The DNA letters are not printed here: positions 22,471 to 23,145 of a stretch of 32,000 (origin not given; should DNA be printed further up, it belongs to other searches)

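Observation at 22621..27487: Candidate novel three-gene defence cassette: NDT-like protein + multi-TM protein + nuclease-STAND NTPase giant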

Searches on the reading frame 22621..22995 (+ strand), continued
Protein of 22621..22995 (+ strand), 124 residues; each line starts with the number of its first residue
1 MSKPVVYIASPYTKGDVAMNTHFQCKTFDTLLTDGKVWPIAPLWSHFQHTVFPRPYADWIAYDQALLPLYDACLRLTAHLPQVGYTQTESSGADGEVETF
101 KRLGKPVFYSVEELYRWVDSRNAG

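Call 91: find_related_loci(query=A4, collection=viral_contigs, flank=4000)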
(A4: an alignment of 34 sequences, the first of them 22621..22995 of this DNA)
Query A4 (124 aa) in viral_contigs; peptide patterns used: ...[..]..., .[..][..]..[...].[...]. (x = any residue, [..] = any of these).
89 stretches matched a pattern; 69 encode a relative of the query (tblastn E <= 1e-3); 69 distinct loci.
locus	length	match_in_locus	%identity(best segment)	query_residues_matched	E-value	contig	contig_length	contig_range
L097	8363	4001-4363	66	3-123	2e-56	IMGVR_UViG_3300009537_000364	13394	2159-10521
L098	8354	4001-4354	65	3-120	3e-53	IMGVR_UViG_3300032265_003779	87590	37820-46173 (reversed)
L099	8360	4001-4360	59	1-120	4e-48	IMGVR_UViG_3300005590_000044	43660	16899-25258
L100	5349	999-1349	60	3-117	1e-46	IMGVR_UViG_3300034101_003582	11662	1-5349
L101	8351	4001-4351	58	2-118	2e-44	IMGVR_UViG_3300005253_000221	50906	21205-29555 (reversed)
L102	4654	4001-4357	60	1-120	4e-44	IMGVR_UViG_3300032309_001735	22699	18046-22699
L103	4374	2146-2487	61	3-117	1e-43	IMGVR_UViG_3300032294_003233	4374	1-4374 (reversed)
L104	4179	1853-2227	60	1-123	5e-43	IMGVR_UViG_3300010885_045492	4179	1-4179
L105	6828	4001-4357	58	1-120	2e-42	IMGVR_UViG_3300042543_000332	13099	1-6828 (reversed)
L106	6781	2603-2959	58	1-120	6e-42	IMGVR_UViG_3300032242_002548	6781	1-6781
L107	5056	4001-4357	58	1-120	8e-42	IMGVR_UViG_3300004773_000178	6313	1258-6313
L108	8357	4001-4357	57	1-120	7e-42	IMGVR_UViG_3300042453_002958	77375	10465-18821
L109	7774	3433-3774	60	3-117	7e-42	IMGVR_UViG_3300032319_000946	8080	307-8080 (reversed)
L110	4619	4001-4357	57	1-120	2e-41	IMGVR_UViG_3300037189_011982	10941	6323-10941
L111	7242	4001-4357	57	1-120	2e-41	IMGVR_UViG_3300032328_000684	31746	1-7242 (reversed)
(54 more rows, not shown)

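Call 104: search_dna_similar(query=window:22621-22995:+, collection=plasmids, mode=protein, max_rows=15)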
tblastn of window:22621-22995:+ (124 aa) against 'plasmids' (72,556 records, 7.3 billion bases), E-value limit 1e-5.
No match.

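Call 105: search_dna_similar(query=window:22621-22995:+, collection=phages, mode=protein, max_rows=15)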
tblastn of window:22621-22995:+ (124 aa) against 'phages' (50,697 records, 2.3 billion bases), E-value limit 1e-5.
Records with a match: 1; places in all: 1; records where one place covers at least 80% of the query: 1.
Best place of each record, by identity: <60% 1.
By first word of the organism name: Caudoviricetes 1.
By host as written in the record: - 1.
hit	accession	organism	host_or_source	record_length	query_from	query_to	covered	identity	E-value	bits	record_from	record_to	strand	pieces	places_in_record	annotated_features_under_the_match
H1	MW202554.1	Caudoviricetes sp.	Manatee Spring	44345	6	117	90%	35.4%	2e-7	54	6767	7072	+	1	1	hypothetical protein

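Call 106: list_cluster_members(proteins=[window:22621-22995:+, window:23040-23756:+, window:23759-27487:+, window:28189-28992:+, P0091, P0262])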
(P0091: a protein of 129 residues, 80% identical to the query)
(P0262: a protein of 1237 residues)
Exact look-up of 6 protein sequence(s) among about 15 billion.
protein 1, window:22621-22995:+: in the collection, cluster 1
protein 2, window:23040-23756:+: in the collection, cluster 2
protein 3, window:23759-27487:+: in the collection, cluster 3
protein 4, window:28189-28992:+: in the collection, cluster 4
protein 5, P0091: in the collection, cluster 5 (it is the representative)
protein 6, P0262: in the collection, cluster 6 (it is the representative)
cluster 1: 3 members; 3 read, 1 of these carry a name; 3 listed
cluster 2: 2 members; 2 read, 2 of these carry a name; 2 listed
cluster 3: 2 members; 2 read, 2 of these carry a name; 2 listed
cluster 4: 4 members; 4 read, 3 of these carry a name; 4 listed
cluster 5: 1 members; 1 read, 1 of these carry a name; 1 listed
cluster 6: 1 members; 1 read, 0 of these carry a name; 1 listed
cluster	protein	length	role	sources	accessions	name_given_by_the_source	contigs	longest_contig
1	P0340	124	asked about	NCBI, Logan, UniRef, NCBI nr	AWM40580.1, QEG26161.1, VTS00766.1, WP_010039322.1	hypothetical protein GobsT_09000 [Gemmata obscuriglobus] | DUF4406 domain-containing protein n=1 Tax=Gemmata obscuriglobus TaxID=114 ... | hypothetical protein [Gemmata obscuriglobus]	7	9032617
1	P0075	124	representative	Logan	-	-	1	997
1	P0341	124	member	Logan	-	-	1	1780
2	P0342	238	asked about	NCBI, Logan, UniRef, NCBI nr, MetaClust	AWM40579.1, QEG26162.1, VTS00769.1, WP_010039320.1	hypothetical protein GobsT_09010 [Gemmata obscuriglobus] | Uncharacterized protein n=1 Tax=Gemmata obscuriglobus TaxID=114 RepID=A0A2Z3H1D4_9BACT | hypothetical protein [Gemmata obscuriglobus]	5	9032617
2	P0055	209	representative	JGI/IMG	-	hypothetical protein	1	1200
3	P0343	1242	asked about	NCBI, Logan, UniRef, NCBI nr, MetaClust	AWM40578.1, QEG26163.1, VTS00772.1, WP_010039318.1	hypothetical protein GobsT_09020 [Gemmata obscuriglobus] | Uncharacterized protein n=1 Tax=Gemmata obscuriglobus TaxID=114 RepID=A0A2Z3H485_9BACT | hypothetical protein [Gemmata obscuriglobus]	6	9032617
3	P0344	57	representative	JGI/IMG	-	hypothetical protein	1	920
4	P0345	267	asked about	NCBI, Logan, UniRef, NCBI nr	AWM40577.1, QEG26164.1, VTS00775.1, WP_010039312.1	Chorismate dehydratase [Gemmata obscuriglobus] | Chorismate dehydratase n=1 Tax=Gemmata obscuriglobus TaxID=114 RepID=A0A2Z3HAM7_9BACT | menaquinone biosynthesis protein [Gemmata obscuriglobus]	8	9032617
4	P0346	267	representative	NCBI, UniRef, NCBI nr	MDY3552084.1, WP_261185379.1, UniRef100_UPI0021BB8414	menaquinone biosynthesis protein [Gemmata sp. JC717] | menaquinone biosynthetic enzyme MqnA/MqnD family protein n=1 Tax=Gemmata algarum ... | menaquinone biosynthesis protein [Gemmata algarum]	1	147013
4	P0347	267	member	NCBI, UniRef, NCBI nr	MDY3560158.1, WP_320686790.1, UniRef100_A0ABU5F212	menaquinone biosynthesis protein [Gemmata sp. JC673] | Chorismate dehydratase n=1 Tax=Gemmata algarum TaxID=2975278 RepID=A0ABU5F212_9BACT | menaquinone biosynthesis protein [Gemmata algarum]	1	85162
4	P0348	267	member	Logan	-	-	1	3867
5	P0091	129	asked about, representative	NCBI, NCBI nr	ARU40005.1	hypothetical protein CCB80_02175 [Armatimonadetes bacterium Uphvl-Ar1]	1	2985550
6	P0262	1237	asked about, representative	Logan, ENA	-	-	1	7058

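Call 107: find_encoding_contigs(protein=P0346, flank=10000, max_places=2)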
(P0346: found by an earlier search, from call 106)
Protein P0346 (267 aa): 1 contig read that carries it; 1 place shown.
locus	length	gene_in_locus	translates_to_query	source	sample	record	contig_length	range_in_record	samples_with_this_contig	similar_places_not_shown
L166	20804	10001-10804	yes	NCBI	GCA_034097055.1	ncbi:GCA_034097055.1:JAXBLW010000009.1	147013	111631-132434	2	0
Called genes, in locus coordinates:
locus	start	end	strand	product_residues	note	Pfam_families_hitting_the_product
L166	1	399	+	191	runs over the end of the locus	PF03162:Y_phosphatase2, PF13350:Y_phosphatase3, PF22741:PTP-NADK, PF22784:PTP-SAK, PF22785:Tc-R-P, PF00782:DSPc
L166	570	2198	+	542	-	PF04542:Sigma70_r2, PF04545:Sigma70_r4 (weak), PF08281:Sigma70_r4_2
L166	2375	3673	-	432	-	-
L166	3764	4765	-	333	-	-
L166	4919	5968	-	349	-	PF13593:SBF_like, PF01758:SBF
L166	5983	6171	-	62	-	-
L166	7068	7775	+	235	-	PF12975:DUF3859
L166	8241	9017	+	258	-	-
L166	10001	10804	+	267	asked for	PF02621:VitK2_biosynth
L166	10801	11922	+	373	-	PF04055:Radical_SAM, PF19288:CofH_C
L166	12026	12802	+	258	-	-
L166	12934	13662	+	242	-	PF00005:ABC_tran, PF13304:AAA_21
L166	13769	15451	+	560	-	-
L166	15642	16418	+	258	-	-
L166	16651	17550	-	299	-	PF00487:FA_desaturase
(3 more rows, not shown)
